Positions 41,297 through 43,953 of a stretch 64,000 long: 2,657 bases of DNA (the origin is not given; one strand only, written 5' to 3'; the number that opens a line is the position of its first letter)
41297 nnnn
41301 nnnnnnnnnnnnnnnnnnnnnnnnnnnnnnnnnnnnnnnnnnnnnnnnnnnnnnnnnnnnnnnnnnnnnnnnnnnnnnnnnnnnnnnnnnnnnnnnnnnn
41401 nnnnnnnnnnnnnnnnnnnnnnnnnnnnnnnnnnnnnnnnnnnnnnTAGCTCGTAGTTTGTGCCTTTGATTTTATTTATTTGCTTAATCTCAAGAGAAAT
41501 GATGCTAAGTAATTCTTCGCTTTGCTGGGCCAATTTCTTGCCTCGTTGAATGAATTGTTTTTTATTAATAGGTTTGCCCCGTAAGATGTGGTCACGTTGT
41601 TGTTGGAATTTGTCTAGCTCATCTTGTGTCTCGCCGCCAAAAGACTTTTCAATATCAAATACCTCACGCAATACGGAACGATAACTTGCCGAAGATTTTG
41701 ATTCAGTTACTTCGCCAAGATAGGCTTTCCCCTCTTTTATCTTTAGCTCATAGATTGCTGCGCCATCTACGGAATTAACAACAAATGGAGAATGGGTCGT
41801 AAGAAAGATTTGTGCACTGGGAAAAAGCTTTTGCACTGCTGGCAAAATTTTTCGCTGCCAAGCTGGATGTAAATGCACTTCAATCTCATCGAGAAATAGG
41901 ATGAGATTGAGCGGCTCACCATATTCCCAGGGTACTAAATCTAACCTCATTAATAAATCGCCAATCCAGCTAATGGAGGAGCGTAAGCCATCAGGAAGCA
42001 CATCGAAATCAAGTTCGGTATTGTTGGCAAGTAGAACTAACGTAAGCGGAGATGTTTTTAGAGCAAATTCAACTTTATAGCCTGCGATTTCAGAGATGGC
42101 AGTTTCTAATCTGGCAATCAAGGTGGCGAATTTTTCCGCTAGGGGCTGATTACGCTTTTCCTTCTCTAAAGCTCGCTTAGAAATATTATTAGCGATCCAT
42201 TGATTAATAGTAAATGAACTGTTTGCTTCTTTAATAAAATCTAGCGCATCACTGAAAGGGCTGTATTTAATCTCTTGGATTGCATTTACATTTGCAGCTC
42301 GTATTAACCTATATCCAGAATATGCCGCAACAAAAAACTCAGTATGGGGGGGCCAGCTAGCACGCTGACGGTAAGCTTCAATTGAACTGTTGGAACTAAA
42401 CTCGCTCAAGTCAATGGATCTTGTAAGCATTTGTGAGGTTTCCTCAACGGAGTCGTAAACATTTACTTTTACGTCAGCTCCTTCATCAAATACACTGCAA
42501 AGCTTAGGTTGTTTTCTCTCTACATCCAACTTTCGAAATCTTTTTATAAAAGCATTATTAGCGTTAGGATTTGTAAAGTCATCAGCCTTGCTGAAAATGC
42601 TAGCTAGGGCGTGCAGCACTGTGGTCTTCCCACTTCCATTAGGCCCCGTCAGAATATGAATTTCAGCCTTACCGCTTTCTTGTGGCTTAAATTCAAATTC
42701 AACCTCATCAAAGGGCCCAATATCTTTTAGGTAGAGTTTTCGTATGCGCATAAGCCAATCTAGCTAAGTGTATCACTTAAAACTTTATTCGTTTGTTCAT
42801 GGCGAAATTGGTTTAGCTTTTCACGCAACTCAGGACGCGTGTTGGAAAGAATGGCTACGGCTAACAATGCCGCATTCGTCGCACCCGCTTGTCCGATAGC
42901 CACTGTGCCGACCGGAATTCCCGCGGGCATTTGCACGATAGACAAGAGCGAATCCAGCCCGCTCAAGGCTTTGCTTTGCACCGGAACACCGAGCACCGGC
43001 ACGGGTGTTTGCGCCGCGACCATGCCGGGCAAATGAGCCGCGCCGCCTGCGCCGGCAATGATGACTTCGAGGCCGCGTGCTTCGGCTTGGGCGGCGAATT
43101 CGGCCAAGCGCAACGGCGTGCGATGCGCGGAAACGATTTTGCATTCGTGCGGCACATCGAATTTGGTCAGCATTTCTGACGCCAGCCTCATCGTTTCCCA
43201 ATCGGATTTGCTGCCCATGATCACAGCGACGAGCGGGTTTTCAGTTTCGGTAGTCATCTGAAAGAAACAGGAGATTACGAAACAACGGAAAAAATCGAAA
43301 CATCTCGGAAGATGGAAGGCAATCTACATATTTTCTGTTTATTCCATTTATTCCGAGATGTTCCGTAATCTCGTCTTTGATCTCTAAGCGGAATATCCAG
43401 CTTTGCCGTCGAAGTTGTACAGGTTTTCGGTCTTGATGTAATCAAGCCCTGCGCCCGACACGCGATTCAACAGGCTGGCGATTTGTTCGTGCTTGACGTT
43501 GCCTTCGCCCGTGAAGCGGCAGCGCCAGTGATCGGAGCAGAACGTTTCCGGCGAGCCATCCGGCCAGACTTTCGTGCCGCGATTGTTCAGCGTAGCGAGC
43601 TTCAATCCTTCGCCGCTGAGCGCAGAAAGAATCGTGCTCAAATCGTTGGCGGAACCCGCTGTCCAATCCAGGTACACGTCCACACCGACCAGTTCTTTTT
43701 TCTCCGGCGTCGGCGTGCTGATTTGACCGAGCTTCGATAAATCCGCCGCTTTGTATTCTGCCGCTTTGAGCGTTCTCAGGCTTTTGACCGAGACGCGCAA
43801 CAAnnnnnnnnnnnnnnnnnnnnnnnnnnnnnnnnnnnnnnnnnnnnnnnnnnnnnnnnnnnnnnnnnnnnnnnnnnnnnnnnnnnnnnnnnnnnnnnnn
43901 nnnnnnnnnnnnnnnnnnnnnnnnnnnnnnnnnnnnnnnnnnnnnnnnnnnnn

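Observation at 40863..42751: Candidate Septu-like (PtuA ATPase + PtuB HNH) two-gene defence module wedged into the purE-purK operon with overlapping ATGA start/stop codons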

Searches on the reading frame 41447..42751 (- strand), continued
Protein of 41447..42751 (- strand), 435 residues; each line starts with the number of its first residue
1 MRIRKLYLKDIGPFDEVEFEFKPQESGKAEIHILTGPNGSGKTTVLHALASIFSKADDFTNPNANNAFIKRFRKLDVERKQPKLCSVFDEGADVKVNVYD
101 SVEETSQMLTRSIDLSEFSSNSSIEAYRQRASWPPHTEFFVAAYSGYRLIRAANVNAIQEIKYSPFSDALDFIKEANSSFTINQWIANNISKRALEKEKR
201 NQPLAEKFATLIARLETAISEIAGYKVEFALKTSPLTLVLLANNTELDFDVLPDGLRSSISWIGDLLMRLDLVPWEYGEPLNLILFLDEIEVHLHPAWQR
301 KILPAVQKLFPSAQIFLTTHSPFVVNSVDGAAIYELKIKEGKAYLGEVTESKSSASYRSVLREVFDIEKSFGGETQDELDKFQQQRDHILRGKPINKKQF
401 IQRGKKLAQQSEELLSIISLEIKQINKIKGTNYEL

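Call 72: fold_search(model_id=the predicted structure, library=pdb)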
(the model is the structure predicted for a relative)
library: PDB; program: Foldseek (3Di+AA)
matches with E <= 10: 1218; with E <= 0.001: 594
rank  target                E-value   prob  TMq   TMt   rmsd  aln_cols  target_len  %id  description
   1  9kjy_E                4.7e-19  1.00  0.52  0.46  14.0       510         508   18  Cryo-EM structure of the Retron-Eco7 complex (state 2) (released 2025-11-12)
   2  9kk2_E                1.4e-18  1.00  0.53  0.46  13.9       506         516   19  Cryo-EM structure of the Retron-Eco7 complex (state 5) (released 2025-11-12)
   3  9vhe_E                1.5e-18  1.00  0.53  0.51  12.3       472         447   20  cryoEM structure of retron-Eco7 complex (released 2025-12-31)
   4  9kjx_E                2.0e-18  1.00  0.52  0.45  13.9       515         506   17  Cryo-EM structure of the Retron-Eco7 complex (state 1) (released 2025-11-12)
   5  9vhl_D                2.3e-18  1.00  0.56  0.58  11.6       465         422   20  cryoEM structure of retron-Eco7 complex (form II) (released 2026-01-07)
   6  9kjx_B                2.9e-18  1.00  0.52  0.44  12.9       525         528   17  Cryo-EM structure of the Retron-Eco7 complex (state 1) (released 2025-11-12)
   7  9kjz_B                3.4e-18  1.00  0.54  0.46  12.5       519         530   18  Cryo-EM structure of the Retron-Eco7 complex (state 3) (released 2025-11-12)
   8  9kjx_C                4.5e-18  1.00  0.54  0.45  14.0       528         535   17  Cryo-EM structure of the Retron-Eco7 complex (state 1) (released 2025-11-12)
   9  9nnh_C                6.7e-18  1.00  0.54  0.44  13.5       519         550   18  Cryo-EM structure of the Retron Ec78 complex, PtuA:PtuB:RT (4:2:2) (released 2025-10-08)
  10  9nnb_D                7.9e-18  1.00  0.56  0.49  12.6       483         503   18  Cryo-EM structure of the Retron Ec78 complex, PtuA:PtuB:RT (4:2:1) (released 2025-10-08)
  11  9kjz_C                1.0e-17  1.00  0.55  0.46  13.9       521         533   17  Cryo-EM structure of the Retron-Eco7 complex (state 3) (released 2025-11-12)
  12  9kjx_D                1.1e-17  1.00  0.52  0.44  15.1       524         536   18  Cryo-EM structure of the Retron-Eco7 complex (state 1) (released 2025-11-12)
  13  9e90_C                1.2e-17  1.00  0.58  0.53  10.8       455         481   20  Ec83 Retron PtuA/PtuB (2-1) complex bound to ATP (released 2025-07-02)
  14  9o4a_A                1.7e-17  1.00  0.58  0.55   9.9       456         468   20  Ec83 Retron PtuAB mutant complex (released 2025-07-02)
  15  9vhe_D                1.7e-17  1.00  0.56  0.56  11.1       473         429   19  cryoEM structure of retron-Eco7 complex (released 2025-12-31)
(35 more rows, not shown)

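Call 79: search_protein_families(library=pfam, proteins=[L060:3647-4996:+, L060:6943-8562:+, L060:3027-3605:+, L062:3646-5001:+, L062:6907-7710:+, L062:7710-8369:+, L062:8369-9058:+, L023:3646-5001:+, L023:8093-9709:+, L062:2325-3185:+], max_evalue=0.0001)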
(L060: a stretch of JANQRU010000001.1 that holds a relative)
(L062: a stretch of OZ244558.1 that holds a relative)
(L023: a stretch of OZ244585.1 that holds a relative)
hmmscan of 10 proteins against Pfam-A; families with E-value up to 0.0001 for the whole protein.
L060:3647-4996:+ (450 aa): 2 families
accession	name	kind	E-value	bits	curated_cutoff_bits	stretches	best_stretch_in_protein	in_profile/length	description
PF14403.11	CP_ATPgrasp_2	-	1.2e-09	38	32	1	120-391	81-340/374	Circularly permuted ATP-grasp type 2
PF04174.18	CP_ATPgrasp_1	-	2.4e-07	30.5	23.1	1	118-383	80-332/332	A circularly permuted ATPgrasp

L060:6943-8562:+ (540 aa): 2 families
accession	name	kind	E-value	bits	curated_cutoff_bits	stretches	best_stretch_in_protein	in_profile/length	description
PF01039.27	Carboxyl_trans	-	1.2e-138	463.2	22.3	1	36-524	2-480/493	Carboxyl transferase domain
PF03255.19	ACCA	-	1.3e-17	64.4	23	2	314-427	92-204/310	Acetyl co-enzyme A carboxylase carboxyltransferase-like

L060:3027-3605:+ (193 aa): 0 families

L062:3646-5001:+ (452 aa): 1 family
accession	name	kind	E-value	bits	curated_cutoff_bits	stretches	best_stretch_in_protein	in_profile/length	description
PF14403.11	CP_ATPgrasp_2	-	4.2e-06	26.4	32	1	94-391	55-340/374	Circularly permuted ATP-grasp type 2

L062:6907-7710:+ (268 aa): 4 families
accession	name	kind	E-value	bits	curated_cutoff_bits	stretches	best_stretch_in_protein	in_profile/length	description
PF13531.11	SBP_bac_11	-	3.6e-65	220.4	25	1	39-263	1-227/227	Bacterial extracellular solute-binding protein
PF01547.30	SBP_bac_1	-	8.4e-25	88.8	26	1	46-254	3-306/307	Bacterial extracellular solute-binding protein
PF12974.12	Phosphonate-bd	-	3.7e-09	36.7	27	1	76-265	42-234/242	ABC transporter, phosphonate, periplasmic substrate-binding protein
PF04069.17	OpuAC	-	6.1e-05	23.2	21.2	1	54-213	19-190/257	Substrate binding domain of ABC-type glycine betaine transport system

L062:7710-8369:+ (220 aa): 1 family
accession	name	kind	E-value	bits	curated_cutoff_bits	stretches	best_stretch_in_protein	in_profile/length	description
PF00528.27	BPD_transp_1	-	6e-18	65.7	26.4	1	24-207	5-172/184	Binding-protein-dependent transport system inner membrane component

L062:8369-9058:+ (230 aa): 2 families
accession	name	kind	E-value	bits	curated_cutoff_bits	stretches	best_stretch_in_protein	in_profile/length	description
PF00005.33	ABC_tran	-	5.1e-32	111.8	25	1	30-166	10-136/137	ABC transporter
PF13304.12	AAA_21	-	7.1e-10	39.9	27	1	90-198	176-299/304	AAA domain, putative AbiEii toxin, Type IV TA system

L023:3646-5001:+ (452 aa): 2 families
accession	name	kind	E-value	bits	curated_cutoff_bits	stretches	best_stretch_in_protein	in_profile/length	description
PF14403.11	CP_ATPgrasp_2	-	9.5e-09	35.1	32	1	93-391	54-340/374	Circularly permuted ATP-grasp type 2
PF04174.18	CP_ATPgrasp_1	-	9.6e-05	22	23.1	0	118-374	80-322/332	A circularly permuted ATPgrasp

L023:8093-9709:+ (539 aa): 2 families
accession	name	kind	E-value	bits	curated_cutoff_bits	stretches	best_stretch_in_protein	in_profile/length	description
PF01039.27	Carboxyl_trans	-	4.5e-138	461.4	22.3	1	37-525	3-481/493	Carboxyl transferase domain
PF03255.19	ACCA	-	3.4e-17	63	23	2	314-427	92-204/310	Acetyl co-enzyme A carboxylase carboxyltransferase-like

L062:2325-3185:+ (287 aa): 1 family
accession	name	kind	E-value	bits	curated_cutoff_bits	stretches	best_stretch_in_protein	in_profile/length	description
PF06724.16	DUF1206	-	1e-37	128.4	26.2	3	216-284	2-70/70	Domain of Unknown Function (DUF1206)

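Call 84: find_related_loci(query=A1, collection=viral_contigs, flank=4000)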
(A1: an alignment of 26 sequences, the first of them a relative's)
Query A1 (435 aa) in viral_contigs; peptide patterns used: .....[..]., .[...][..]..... (x = any residue, [..] = any of these).
101 stretches matched a pattern; 8 encode a relative of the query (tblastn E <= 1e-3); 8 distinct loci.
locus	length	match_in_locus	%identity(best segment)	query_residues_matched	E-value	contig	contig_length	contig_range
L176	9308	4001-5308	35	2-428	2e-76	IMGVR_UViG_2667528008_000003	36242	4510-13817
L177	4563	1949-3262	33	2-428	3e-72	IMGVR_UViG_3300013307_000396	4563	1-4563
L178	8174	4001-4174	44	285-341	3e-9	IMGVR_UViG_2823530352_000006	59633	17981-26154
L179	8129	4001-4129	51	285-327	6e-9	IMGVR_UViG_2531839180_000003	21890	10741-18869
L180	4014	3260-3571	28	285-378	1e-8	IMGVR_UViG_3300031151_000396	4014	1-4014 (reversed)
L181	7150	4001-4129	47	285-327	4e-8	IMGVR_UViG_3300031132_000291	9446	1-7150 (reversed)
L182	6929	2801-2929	47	285-327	5e-8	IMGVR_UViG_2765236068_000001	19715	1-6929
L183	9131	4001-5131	44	1-324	1e-7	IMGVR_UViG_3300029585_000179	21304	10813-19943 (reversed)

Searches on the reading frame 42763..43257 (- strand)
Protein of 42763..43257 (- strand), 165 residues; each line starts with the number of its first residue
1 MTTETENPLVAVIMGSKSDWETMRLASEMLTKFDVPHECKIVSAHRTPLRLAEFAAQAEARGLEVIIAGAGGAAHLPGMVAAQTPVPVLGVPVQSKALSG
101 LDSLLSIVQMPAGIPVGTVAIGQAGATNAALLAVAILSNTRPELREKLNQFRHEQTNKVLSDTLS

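Call 4: search_protein_families(library=pfam, proteins=[window:42763-43257:-], max_evalue=0.01)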
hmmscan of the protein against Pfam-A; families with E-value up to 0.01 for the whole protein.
window:42763-43257:- (165 aa): 1 family
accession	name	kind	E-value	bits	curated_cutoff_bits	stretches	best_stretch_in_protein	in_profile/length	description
PF00731.26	AIRC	-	8.3e-65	217.3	30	1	10-157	2-147/148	AIR carboxylase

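Call 5: search_protein_families(library=ncbifam, proteins=[window:42763-43257:-], max_evalue=0.01)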
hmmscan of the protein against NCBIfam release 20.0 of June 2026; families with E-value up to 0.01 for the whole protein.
window:42763-43257:- (165 aa): 2 families
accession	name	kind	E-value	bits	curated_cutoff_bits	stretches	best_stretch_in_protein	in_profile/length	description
TIGR01162.1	purE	equivalog_domain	1.9e-65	219.1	149.6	1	10-161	1-150/156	5-(carboxyamino)imidazole ribonucleotide mutase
NF033503.1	LarB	equivalog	4.4e-05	23.3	175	1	7-131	79-205/209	nickel pincer cofactor biosynthesis protein LarB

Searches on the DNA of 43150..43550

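Call 48: search_rna_families(source=window, start=43150, end=43550, threshold=evalue, max_evalue=10, show_alignments=3)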
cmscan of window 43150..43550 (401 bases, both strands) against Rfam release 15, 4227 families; matches with E-value up to 10: 5.
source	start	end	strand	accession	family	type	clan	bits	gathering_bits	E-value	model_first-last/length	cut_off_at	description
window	43293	43370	-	RF01024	mir-944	Gene; miRNA;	-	18.1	100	1.5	1-88/88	no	mir-944 microRNA precursor family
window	43417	43474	+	RF02946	cow-rumen-1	Gene; sRNA;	-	15.5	53.4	0.71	1-61/61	no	cow-rumen-1 RNA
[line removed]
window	43291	43372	-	RF02409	snoR125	Gene; snRNA; snoRNA; CD-box;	-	13.5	100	1.1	63-146/200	no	Small nucleolar RNA snoR125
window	43271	43372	-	RF04128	MIR8562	Gene; miRNA;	-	13.4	211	5.2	1-242/242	no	MIR8562 microRNA precursor family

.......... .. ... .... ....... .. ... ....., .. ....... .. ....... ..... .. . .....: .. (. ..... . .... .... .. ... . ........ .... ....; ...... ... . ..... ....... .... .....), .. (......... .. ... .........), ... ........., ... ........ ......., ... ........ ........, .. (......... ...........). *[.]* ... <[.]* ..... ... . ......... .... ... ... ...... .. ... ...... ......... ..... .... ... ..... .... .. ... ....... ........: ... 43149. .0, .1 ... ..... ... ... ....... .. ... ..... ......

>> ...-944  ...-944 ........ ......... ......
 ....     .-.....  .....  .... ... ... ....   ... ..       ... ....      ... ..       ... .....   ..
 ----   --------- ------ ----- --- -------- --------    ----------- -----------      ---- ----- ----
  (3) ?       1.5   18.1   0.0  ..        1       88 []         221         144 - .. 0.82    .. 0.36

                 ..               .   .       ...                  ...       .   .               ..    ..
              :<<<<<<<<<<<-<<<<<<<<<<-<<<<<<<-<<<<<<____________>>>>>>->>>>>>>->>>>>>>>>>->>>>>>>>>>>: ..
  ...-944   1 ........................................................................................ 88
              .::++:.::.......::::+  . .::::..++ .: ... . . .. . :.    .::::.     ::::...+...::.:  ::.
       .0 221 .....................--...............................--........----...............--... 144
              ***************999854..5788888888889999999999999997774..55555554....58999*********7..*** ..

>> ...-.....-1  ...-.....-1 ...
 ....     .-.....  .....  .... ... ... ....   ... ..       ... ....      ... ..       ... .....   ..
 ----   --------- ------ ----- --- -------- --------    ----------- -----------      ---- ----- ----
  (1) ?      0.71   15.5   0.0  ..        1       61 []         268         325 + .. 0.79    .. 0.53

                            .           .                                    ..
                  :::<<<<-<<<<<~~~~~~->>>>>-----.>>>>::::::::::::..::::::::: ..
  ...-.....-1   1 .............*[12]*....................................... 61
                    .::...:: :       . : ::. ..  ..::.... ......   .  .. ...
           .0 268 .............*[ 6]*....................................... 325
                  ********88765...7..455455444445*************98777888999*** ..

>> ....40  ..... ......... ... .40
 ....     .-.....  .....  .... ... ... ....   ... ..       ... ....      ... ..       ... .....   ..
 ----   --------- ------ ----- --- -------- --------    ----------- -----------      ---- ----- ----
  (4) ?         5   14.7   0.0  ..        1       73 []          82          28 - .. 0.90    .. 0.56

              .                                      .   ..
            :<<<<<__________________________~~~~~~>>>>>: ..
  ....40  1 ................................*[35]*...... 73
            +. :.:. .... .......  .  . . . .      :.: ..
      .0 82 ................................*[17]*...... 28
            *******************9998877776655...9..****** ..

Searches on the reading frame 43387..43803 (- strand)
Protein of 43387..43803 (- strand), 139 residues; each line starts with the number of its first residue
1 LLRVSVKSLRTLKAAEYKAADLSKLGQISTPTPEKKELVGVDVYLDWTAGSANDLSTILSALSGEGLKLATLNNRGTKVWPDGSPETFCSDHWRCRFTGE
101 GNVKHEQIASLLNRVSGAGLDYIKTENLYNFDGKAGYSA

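Call 66: search_protein_families(library=pfam, proteins=[window:43387-43803:-], max_evalue=0.0001)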
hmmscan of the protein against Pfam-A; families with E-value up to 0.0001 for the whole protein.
window:43387-43803:- (139 aa): 1 family
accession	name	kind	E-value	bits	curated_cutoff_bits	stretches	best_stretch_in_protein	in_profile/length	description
PF18324.6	Isocitrate_DH_C_bact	-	1.7e-39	134.8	25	1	36-138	1-105/110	Bacterial isocitrate dehydrogenase, C-terminal domain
